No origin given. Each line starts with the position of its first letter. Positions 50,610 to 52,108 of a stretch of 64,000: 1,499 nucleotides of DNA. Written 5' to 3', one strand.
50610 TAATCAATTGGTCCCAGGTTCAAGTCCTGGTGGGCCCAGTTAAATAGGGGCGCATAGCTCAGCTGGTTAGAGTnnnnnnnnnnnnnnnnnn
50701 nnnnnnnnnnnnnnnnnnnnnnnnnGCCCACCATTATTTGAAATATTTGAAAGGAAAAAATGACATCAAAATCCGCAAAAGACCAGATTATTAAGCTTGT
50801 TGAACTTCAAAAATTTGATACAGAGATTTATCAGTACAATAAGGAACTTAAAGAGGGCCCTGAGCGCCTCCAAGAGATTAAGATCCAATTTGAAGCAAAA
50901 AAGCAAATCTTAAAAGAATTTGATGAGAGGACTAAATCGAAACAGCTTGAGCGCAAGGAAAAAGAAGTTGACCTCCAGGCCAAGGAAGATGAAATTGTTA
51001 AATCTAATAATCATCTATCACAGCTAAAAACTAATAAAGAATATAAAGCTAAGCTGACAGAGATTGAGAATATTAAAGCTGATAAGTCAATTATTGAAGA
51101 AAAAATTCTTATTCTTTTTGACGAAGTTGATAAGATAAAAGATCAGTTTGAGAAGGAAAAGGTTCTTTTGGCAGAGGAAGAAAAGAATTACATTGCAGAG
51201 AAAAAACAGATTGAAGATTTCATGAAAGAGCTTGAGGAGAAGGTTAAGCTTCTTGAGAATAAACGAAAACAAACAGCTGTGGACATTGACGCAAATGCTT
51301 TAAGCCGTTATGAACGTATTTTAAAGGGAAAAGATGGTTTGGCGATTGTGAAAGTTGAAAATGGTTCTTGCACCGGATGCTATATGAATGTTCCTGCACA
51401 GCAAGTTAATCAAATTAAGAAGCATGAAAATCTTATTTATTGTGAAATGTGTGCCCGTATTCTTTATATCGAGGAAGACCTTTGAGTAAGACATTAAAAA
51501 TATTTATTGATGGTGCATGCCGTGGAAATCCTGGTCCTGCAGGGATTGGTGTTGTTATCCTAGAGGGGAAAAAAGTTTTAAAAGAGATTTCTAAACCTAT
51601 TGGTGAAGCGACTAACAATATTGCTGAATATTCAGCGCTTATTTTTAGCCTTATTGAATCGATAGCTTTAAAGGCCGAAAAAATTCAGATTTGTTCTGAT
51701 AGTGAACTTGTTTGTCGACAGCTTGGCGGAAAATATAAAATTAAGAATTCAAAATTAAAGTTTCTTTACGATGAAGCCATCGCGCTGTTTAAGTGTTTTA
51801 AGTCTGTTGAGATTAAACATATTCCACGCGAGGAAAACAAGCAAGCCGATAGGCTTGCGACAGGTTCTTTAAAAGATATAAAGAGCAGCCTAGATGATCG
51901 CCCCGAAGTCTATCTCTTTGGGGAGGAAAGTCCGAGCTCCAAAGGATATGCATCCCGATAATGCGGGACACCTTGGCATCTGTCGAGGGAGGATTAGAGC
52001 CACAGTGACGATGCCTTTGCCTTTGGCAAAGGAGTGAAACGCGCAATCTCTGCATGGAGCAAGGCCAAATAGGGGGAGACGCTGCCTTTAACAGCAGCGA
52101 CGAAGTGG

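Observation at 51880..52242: Unannotated RNase P RNA gene overlapping the 3' end of rnhA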

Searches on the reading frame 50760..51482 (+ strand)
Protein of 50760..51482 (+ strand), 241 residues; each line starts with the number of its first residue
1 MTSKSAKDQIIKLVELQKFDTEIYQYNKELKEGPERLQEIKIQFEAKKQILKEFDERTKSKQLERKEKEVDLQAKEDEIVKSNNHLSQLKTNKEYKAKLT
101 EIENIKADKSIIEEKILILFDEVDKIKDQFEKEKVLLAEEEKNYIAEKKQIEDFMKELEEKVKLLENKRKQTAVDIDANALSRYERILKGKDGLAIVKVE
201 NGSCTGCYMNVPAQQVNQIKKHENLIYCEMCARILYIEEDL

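Call 4: search_protein_families(library=pfam, proteins=[window:50760-51482:+], max_evalue=0.01)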
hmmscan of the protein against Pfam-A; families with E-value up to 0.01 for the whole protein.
window:50760-51482:+ (241 aa): 2 families
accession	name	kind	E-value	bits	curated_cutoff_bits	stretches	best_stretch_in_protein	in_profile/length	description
PF02591.20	Zn_ribbon_9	-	6.8e-11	42.5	29.1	1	203-235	1-33/33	C4-type zinc ribbon domain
PF24481.2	CT398_CC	-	0.0029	17.9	27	1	16-189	1-177/180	CT398-like coiled coil hairpin domain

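Call 5: search_protein_families(library=ncbifam, proteins=[window:50760-51482:+], max_evalue=0.01)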
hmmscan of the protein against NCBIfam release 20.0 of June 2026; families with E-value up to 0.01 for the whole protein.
window:50760-51482:+ (241 aa): 1 family
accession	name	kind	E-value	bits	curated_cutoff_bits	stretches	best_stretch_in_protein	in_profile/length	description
NF047363.1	Zn_ribbon_CdsZ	equivalog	6.2e-22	78.3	275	1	8-239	3-234/251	zinc ribbon domain regulatory protein CdsZ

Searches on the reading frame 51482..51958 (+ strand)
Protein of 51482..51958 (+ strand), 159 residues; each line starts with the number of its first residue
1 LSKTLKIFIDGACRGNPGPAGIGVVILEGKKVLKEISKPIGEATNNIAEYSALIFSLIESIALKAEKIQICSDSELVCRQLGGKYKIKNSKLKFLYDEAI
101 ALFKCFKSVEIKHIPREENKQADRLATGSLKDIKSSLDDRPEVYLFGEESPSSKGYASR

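Call 4: search_protein_families(library=pfam, proteins=[window:51482-51958:+], max_evalue=0.01)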
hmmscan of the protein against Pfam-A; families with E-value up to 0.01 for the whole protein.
window:51482-51958:+ (159 aa): 2 families
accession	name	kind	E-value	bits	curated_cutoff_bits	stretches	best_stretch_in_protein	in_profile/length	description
PF13456.12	RVT_3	-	2.1e-23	83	21.6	1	9-127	2-121/123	Reverse transcriptase-like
PF00075.30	RNase_H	-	3.3e-14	53.7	25.8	1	4-127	3-137/141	RNase H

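Call 5: search_protein_families(library=ncbifam, proteins=[window:51482-51958:+], max_evalue=0.01)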
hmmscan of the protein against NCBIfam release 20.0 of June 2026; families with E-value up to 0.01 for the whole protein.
window:51482-51958:+ (159 aa): 7 families
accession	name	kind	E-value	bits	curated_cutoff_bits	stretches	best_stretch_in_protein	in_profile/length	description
NF005567.0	PRK07238.1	equivalog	1.2e-36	126.8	326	1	5-134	4-135/378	bifunctional RNase H/acid phosphatase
NF041306.1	RnaseHI_Halo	equivalog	5.3e-32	111.3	300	1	6-131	71-196/197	ribonuclease HI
NF041175.1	RNAseHI_Thmprot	equivalog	1.4e-28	99.5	140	1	6-130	3-133/143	ribonuclease HI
NF010482.0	PRK13907.1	equivalog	2.7e-20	72.8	231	1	6-127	3-122/128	ribonuclease H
NF001236.0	PRK00203.1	equivalog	4.7e-15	55.4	160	1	2-81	2-78/151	ribonuclease HI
NF005822.0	PRK07708.1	equivalog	5.5e-12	45.7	175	1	5-133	74-209/220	hypothetical protein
NF046109.1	RNaseH_Halikb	equivalog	6.7e-05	22.9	320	1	7-76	83-150/211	ribonuclease H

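Call 8: find_homologous_proteins(query=window:51482-51958:+, max_evalue=0.00001)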
Query window:51482-51958:+ (159 aa): 3499 proteins with E <= 0.00001 among 3617 candidates; the best 120 are listed.
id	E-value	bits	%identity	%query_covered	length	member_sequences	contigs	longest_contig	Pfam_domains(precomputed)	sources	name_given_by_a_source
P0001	8.4e-86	304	92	97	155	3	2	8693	PF13456.13,PF00075.31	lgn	-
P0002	1.0e-85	304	91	97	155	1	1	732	PF13456.13,PF00075.31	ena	-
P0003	2.0e-70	254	73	97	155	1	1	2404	PF13456.13,PF00075.31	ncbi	-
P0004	1.6e-67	245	70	97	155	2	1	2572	PF13456.13,PF00075.31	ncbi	-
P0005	2.2e-66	241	72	97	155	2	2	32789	PF13456.13,PF00075.31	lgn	-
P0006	8.8e-65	236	71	97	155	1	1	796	PF13456.13,PF00075.31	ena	-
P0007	2.2e-64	234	71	97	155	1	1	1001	PF13456.13,PF00075.31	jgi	jgi:ribonuclease HI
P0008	2.5e-63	231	68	97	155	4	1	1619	PF13456.13,PF00075.31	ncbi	-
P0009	4.7e-62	227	68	97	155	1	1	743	PF13456.13,PF00075.31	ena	-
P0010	8.9e-62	226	68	97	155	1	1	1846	PF13456.13,PF00075.31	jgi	-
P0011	6.3e-61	223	66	97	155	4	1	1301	PF13456.13,PF00075.31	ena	-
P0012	9.1e-61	223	65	97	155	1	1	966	PF13456.13,PF00075.31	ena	-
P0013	3.8e-60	221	66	97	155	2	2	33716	PF13456.13,PF00075.31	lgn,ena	-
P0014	5.6e-59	217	66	97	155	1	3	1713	PF13456.13,PF00075.31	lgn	-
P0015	1.1e-58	216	66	97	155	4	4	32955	PF13456.13,PF00075.31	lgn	-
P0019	4.3e-55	204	69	83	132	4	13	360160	PF13456.13,PF00075.31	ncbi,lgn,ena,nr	ncbi:MAG: ribonuclease HI family protein [Candidatus Aceula lacicola]|nr:ribonuclease HI family prot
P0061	8.6e-46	174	56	100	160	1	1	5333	PF13456.13,PF00075.31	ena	-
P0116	6.1e-44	168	61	84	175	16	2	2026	PF13456.13,PF00075.31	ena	-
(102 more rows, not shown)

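Call 12: find_related_loci(query=A1, collection=genome_contigs, flank=2500)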
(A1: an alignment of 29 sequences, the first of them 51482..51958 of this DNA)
Query A1 (159 aa) in genome_contigs; peptide patterns used: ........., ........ (x = any residue, [..] = any of these).
600 stretches matched a pattern (row limit reached: there are more); 554 encode a relative of the query (tblastn E <= 1e-3); the best 80 are kept; 80 distinct loci.
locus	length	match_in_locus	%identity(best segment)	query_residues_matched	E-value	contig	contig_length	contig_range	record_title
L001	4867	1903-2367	58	3-155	4e-50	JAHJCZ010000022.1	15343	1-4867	MAG: Candidatus Omnitrophota bacterium isolate Modern_marine.mb.324 Modern_marine.mb.324_k141_348626, whole genome shotg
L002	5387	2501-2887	55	3-131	1e-43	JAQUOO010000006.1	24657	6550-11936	MAG: Candidatus Omnitrophota bacterium isolate STD1_202 NODE_4323_length_24657_cov_4.540359_Sandtown_D1, whole genome sh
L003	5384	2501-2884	57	5-132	3e-43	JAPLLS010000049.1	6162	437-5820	MAG: Candidatus Omnitrophota bacterium isolate LacPavin_0920_SED3_MAG_47_10 LacPavin_0920_SED3_scaffold_2636387, whole g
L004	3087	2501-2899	52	5-134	6e-38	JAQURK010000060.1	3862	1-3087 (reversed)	MAG: Candidatus Omnitrophota bacterium isolate STD1_71 NODE_105397_length_3862_cov_4.446586_Sandtown_D1, whole genome sh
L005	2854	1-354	46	9-125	7e-32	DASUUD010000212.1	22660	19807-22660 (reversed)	MAG TPA_asm: Solirubrobacterales bacterium isolate SMAG_U1780 k141_1904087, whole genome shotgun sequence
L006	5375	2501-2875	47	3-127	2e-34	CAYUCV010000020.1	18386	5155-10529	MAG TPA_asm: uncultured bacterium isolate SRP098346_co1_447 genome assembly, contig: NODE_3042_length_18386_cov_12.65757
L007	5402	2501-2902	42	5-137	1e-29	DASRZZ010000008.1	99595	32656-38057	MAG TPA_asm: Syntrophales bacterium isolate SMAG_U15336 k141_416703, whole genome shotgun sequence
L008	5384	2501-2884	40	9-136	2e-27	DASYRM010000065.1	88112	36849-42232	MAG TPA_asm: Vicinamibacterales bacterium isolate SMAG_U4511 k141_1532720, whole genome shotgun sequence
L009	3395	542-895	42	7-124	2e-28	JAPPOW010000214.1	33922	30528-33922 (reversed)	MAG: Candidatus Melainabacteria bacterium isolate SB9156_S5_bin_14 NODE_192_length_33922_cov_12.4124, whole genome shotg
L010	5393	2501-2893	44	2-130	1e-27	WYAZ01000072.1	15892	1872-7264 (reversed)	MAG: Deltaproteobacteria bacterium isolate PRO2 k127_328563, whole genome shotgun sequence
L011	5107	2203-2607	45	7-130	2e-26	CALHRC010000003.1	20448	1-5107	MAG: uncultured bacterium isolate N1_Bin_METABAT__159_1 genome assembly, contig: c_000003574916, whole genome shotgun se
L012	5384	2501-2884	36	5-132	2e-25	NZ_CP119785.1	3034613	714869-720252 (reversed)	Haloarcula rara strain SHR3 chromosome, complete genome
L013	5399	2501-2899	39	1-132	4e-28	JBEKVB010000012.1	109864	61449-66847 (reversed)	MAG: Smithellaceae bacterium isolate SPRUCE 595 SPRUCE_595_12, whole genome shotgun sequence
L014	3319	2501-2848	41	3-118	1e-22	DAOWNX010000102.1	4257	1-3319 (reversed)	MAG TPA_asm: Caldisericota bacterium isolate CSMAG_3039 CSMAG_3039_k141_4683685_length_4257_cov_17.0333, whole genome sh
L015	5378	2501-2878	38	5-134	3e-19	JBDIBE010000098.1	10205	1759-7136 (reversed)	MAG: Thermoanaerobaculia bacterium isolate AS-MICRO-OLR.30 NODE_30376_length_10205_cov_6.887545, whole genome shotgun se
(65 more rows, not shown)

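Call 31: find_encoding_contigs(protein=P0019, flank=3000, max_places=2)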
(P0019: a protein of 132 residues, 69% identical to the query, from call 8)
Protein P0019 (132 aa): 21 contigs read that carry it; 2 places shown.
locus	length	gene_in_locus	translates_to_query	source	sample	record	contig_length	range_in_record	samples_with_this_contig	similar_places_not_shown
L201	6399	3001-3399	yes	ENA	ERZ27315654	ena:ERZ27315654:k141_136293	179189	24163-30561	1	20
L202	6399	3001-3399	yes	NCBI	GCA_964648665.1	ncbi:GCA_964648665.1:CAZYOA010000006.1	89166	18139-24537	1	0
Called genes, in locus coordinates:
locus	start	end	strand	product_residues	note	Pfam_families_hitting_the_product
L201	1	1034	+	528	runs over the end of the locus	PF03979:Sigma70_r1_1, PF00140:Sigma70_r1_2, PF04542:Sigma70_r2, PF04539:Sigma70_r3, PF04545:Sigma70_r4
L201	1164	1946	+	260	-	PF03306:AAL_decarboxy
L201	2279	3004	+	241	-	PF02591:Zn_ribbon_9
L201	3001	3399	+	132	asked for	PF00075:RNase_H, PF13456:RVT_3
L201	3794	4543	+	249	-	PF20772:TACO1_YebC_N, PF01709:Transcrip_reg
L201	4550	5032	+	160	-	PF02075:RuvC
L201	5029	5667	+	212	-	PF01330:RuvA_N, PF14520:HHH_5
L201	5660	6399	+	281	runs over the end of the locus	PF04079:SMC_ScpB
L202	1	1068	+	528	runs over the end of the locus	PF03979:Sigma70_r1_1, PF00140:Sigma70_r1_2, PF04542:Sigma70_r2, PF04539:Sigma70_r3, PF04545:Sigma70_r4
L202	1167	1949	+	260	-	PF03306:AAL_decarboxy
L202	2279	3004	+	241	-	PF02591:Zn_ribbon_9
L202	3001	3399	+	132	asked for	PF00075:RNase_H, PF13456:RVT_3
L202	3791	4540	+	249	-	PF20772:TACO1_YebC_N, PF01709:Transcrip_reg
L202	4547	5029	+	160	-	PF02075:RuvC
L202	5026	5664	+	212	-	PF01330:RuvA_N, PF14520:HHH_5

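Call 32: find_encoding_contigs(protein=P0001, flank=3000, max_places=2)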
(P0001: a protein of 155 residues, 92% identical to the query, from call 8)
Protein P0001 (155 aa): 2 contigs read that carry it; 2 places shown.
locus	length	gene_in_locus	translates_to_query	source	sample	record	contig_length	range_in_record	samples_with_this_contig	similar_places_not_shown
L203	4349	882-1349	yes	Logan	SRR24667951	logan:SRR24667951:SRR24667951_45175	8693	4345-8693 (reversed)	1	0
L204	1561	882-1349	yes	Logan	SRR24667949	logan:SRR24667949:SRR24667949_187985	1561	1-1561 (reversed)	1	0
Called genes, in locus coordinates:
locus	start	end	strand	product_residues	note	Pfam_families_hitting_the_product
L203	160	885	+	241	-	PF02591:Zn_ribbon_9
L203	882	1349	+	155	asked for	PF00075:RNase_H, PF13456:RVT_3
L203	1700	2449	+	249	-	PF20772:TACO1_YebC_N, PF01709:Transcrip_reg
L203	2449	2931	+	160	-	PF02075:RuvC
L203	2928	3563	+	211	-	PF01330:RuvA_N, PF14520:HHH_5 (weak)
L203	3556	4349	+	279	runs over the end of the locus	PF04079:SMC_ScpB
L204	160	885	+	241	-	PF02591:Zn_ribbon_9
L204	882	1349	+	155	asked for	PF00075:RNase_H, PF13456:RVT_3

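Call 52: predict_structure(alignment_id=A1)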
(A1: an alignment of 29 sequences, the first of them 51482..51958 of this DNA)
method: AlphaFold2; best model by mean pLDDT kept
length: 159 residues; sequences in the alignment: 29
mean_pLDDT: 86.0   pTM: 0.81
mean pLDDT of the five models: 86.0, 86.0, 85.7, 85.6, 85.1
residues with pLDDT >= 90: 110; 70-90: 20; 50-70: 11; < 50: 18
segments of 3 or more residues with pLDDT < 50: 136-145, 152-159
pLDDT, mean of each block of 10 residues (from residue 1): 92 89 97 96 93 98 98 94 87 93 97 96 95 55 50 41
secondary structure, 60 per line:
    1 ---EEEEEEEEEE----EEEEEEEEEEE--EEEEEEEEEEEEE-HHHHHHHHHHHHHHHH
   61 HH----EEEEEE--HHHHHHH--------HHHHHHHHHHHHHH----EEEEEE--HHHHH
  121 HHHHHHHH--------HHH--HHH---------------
elements in order: E4-13 E18-28 E31-43 H45-62 E67-72 H75-81 H90-103 E108-113 H116-128

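Call 55: find_encoding_contigs(protein=P0061, flank=1500, max_places=1)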
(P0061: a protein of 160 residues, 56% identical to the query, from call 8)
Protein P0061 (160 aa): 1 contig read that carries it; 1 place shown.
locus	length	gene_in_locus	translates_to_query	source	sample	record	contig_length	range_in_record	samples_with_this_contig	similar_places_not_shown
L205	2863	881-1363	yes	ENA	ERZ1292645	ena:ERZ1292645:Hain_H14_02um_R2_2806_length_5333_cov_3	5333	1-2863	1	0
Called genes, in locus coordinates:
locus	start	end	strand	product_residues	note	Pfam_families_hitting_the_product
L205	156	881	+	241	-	PF02591:Zn_ribbon_9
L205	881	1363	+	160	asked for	PF00075:RNase_H, PF13456:RVT_3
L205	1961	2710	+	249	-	PF20772:TACO1_YebC_N, PF01709:Transcrip_reg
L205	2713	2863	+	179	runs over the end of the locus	PF02075:RuvC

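Call 56: find_encoding_contigs(protein=P0116, flank=1500, max_places=1)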
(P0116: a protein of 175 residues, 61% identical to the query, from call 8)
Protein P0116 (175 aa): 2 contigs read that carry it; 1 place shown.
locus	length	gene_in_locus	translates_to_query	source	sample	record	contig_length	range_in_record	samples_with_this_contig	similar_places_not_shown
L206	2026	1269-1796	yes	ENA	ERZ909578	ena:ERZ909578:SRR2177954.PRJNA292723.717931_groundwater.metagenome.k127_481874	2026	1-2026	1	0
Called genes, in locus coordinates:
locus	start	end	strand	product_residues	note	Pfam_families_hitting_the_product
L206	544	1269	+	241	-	PF02591:Zn_ribbon_9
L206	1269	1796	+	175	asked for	PF00075:RNase_H, PF13456:RVT_3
